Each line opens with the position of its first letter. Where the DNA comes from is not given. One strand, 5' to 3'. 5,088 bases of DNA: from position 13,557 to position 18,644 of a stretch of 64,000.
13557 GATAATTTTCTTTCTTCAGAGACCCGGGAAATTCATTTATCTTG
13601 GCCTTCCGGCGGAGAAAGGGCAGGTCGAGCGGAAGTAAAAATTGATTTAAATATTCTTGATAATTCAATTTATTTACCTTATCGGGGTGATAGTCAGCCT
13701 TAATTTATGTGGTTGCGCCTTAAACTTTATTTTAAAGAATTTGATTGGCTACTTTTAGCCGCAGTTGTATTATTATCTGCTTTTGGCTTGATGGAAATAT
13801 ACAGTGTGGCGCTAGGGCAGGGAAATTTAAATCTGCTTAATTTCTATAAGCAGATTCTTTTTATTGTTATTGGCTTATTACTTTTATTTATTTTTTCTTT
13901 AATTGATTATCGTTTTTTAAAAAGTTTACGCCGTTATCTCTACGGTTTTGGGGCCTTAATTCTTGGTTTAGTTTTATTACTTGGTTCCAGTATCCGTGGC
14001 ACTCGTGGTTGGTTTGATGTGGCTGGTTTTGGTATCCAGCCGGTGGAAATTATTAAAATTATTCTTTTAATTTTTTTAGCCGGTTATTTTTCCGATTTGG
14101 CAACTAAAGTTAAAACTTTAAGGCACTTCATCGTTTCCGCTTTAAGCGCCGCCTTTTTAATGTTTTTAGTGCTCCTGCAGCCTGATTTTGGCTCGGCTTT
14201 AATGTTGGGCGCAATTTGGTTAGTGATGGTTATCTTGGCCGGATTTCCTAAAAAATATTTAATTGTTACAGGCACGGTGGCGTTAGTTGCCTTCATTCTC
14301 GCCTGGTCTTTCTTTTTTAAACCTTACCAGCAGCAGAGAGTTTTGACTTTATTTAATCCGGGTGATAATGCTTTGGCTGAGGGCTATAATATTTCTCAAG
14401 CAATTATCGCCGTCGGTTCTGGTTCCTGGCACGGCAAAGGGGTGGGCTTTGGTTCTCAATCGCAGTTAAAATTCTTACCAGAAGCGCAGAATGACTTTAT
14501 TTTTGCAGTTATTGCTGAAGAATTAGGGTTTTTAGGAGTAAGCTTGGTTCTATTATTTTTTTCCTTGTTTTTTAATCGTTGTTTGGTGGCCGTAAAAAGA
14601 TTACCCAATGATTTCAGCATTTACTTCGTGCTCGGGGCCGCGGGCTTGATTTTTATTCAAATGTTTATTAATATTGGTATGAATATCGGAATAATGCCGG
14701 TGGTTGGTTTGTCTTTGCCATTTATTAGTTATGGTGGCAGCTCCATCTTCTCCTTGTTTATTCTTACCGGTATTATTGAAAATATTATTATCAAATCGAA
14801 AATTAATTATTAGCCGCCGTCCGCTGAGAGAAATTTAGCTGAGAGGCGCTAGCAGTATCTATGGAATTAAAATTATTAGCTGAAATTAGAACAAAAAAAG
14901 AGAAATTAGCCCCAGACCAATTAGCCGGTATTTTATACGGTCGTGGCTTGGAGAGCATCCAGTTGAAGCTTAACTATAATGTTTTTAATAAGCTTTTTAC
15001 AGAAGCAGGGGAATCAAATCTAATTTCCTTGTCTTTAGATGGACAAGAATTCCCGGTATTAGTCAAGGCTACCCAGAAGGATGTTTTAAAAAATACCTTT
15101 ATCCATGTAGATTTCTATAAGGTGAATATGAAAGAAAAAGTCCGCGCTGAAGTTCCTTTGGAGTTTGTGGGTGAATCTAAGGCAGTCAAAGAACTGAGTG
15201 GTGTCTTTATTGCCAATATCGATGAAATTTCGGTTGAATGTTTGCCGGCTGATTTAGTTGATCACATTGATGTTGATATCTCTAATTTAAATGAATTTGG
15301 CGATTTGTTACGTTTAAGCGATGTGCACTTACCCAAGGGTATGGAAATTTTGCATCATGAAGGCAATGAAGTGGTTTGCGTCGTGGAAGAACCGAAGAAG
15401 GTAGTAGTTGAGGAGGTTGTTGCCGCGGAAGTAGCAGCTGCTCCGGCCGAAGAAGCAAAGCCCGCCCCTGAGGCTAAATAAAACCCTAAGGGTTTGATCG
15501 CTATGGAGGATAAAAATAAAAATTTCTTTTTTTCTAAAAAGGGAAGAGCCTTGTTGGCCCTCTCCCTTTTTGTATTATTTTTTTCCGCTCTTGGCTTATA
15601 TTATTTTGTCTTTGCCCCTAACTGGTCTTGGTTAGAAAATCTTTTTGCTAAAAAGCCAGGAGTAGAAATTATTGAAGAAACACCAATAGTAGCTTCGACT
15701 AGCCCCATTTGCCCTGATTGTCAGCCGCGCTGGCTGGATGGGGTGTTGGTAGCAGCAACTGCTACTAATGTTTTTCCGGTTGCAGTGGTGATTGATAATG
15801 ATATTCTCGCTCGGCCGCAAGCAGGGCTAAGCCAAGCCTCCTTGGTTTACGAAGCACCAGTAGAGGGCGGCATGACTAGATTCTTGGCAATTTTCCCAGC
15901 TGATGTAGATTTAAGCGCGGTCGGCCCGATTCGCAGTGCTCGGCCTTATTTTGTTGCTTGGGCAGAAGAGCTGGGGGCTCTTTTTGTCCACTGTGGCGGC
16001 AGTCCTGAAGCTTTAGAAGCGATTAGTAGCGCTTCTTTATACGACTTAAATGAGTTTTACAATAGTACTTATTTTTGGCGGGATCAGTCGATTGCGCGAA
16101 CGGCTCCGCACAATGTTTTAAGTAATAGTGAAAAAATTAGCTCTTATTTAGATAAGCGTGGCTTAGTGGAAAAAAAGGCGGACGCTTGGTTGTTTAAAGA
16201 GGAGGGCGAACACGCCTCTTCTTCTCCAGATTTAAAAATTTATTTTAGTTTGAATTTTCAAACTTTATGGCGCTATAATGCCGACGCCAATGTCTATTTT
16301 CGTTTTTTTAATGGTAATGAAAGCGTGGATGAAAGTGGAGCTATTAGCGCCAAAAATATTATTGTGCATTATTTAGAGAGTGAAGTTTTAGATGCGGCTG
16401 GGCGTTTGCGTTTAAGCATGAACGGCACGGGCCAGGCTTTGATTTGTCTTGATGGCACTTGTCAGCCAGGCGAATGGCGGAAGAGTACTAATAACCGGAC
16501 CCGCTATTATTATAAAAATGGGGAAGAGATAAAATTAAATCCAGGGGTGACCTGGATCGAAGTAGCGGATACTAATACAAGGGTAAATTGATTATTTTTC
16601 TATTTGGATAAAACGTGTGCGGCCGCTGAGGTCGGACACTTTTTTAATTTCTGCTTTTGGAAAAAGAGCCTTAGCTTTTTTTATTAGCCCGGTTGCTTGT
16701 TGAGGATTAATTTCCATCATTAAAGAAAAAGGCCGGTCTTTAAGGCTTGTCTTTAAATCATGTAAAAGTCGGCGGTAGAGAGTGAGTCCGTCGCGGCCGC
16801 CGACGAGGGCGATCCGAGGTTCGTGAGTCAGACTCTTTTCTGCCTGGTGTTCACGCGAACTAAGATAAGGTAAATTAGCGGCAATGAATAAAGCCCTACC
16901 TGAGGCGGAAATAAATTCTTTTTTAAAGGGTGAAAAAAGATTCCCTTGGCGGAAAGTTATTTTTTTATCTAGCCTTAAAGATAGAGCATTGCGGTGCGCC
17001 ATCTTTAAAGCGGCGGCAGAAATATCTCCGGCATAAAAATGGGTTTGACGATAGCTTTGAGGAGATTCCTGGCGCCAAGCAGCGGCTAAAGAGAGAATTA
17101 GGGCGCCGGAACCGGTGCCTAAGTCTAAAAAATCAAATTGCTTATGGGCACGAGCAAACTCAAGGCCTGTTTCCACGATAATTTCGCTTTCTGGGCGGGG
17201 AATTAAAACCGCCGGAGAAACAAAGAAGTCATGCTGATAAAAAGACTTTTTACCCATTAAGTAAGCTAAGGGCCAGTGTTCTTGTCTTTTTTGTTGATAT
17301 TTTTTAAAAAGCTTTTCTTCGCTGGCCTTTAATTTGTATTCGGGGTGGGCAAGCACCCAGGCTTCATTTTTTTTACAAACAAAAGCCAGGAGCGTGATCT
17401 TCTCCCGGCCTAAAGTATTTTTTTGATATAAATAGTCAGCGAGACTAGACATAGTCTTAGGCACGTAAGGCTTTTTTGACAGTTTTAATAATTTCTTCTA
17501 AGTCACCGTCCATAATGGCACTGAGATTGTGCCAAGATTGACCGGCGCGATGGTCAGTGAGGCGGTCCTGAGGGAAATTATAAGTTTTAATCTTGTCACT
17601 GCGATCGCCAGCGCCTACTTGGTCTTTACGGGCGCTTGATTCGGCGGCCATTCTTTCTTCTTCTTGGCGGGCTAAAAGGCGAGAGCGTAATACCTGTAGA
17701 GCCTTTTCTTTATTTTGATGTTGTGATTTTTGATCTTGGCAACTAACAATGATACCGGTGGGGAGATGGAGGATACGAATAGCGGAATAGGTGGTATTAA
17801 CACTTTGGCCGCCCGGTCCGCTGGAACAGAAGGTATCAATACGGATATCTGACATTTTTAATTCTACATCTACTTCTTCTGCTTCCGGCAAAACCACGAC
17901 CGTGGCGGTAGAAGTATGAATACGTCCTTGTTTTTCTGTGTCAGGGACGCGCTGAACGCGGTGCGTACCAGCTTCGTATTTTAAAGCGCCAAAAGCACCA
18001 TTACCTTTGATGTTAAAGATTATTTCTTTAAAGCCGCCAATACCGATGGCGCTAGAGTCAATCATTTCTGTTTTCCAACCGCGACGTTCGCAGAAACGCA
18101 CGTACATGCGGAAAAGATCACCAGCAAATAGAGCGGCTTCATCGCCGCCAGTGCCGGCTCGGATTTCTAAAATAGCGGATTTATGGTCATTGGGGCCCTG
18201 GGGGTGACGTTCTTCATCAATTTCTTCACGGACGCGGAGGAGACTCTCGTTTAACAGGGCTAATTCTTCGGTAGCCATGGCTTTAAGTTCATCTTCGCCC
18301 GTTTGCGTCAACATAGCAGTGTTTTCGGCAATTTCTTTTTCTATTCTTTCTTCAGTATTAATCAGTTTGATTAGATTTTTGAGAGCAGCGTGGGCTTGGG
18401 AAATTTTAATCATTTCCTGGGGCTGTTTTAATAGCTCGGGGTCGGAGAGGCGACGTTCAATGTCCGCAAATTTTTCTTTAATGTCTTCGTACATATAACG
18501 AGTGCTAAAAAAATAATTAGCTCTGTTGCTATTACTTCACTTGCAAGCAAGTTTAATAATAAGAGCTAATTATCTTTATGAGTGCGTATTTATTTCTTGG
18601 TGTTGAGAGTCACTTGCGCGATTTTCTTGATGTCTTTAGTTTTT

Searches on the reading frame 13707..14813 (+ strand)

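Call 67: search_protein_families(library=pfam, proteins=[window:13707-14813:+], max_evalue=0.00001)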
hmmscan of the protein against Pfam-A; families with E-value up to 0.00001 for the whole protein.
window:13707-14813:+ (368 aa): 1 family
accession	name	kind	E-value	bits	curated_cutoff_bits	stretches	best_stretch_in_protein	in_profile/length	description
PF01098.24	FTSW_RODA_SPOVE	-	2.2e-87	293.8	26.4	1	14-363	2-353/356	Cell cycle protein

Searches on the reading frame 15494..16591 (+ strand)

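Call 67: search_protein_families(library=pfam, proteins=[window:15494-16591:+], max_evalue=0.00001)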
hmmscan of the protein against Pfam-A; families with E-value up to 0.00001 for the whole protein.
window:15494-16591:+ (365 aa): 2 families
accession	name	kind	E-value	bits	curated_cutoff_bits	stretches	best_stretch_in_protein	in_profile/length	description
PF11258.13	DUF3048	-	3.6e-42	144.4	25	1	89-223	10-146/148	Protein of unknown function (DUF3048) N-terminal domain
PF17479.7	DUF3048_C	-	4.7e-24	85.4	25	1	249-355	3-114/114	Protein of unknown function (DUF3048) C-terminal domain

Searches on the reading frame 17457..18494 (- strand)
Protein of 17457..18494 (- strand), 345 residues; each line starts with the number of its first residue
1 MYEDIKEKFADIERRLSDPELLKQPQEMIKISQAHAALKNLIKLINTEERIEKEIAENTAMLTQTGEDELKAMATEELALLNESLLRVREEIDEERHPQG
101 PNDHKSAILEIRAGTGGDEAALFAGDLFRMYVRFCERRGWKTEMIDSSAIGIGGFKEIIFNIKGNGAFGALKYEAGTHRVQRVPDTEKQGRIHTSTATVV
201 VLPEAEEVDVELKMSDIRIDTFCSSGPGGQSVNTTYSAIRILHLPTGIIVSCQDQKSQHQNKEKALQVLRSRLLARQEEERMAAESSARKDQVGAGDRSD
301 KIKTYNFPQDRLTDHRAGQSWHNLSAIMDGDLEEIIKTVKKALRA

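Call 67: search_protein_families(library=pfam, proteins=[window:17457-18494:-], max_evalue=0.00001)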
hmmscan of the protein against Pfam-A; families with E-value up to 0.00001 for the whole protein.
window:17457-18494:- (345 aa): 2 families
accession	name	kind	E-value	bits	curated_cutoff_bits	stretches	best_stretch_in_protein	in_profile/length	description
PF03462.23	PCRF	-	1.1e-66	224.9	24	1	5-199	1-194/194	PCRF domain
PF00472.26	RF-1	-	9.6e-41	138.8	35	1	206-316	1-116/116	RF-1 domain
